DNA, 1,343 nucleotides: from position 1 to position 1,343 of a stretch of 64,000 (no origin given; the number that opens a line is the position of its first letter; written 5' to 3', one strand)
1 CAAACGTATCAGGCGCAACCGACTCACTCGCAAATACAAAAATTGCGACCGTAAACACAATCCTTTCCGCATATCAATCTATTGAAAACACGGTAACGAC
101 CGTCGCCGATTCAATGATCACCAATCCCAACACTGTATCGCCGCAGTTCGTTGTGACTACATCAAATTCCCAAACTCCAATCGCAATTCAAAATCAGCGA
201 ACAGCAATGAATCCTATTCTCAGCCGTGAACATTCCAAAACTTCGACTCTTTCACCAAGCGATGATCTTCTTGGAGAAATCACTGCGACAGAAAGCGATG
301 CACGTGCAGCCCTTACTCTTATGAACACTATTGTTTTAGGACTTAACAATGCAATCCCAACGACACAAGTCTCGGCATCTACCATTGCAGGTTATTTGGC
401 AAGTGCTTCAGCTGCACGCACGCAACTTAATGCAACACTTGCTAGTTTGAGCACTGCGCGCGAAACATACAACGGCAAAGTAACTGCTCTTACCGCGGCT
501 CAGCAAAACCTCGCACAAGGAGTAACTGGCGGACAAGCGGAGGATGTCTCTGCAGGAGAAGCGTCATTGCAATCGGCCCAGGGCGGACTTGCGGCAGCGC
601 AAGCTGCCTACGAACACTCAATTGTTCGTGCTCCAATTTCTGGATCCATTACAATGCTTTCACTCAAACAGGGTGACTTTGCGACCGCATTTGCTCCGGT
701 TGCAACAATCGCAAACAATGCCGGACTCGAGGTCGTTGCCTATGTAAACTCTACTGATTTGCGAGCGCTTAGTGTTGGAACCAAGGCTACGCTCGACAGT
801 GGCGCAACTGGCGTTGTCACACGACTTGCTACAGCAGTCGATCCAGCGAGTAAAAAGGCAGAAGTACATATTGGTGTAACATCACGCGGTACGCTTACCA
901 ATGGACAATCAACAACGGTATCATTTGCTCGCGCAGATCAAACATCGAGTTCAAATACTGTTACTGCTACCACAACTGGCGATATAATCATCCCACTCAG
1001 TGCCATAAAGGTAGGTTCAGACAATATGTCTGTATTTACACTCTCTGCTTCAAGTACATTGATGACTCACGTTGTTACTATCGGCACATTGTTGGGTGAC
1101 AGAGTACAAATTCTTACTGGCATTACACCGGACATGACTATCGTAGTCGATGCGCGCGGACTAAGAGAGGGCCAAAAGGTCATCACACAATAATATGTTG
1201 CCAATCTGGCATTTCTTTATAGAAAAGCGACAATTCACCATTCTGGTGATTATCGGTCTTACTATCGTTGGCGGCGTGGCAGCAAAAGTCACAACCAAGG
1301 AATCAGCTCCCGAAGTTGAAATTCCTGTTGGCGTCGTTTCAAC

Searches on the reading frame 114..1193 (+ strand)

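Call 34: search_protein_families(library=pfam, proteins=[window:114-1193:+], max_evalue=0.001)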
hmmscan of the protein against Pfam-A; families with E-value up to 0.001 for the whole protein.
window:114-1193:+ (359 aa): 2 families
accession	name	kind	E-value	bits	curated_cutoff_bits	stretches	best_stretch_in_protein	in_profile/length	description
PF13437.12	HlyD_3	-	9.3e-13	49.3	22.2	1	171-258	2-96/106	HlyD family secretion protein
PF16576.10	HlyD_D23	-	2e-06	27.7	30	1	123-253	53-199/214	Barrel-sandwich domain of CusB or HlyD membrane-fusion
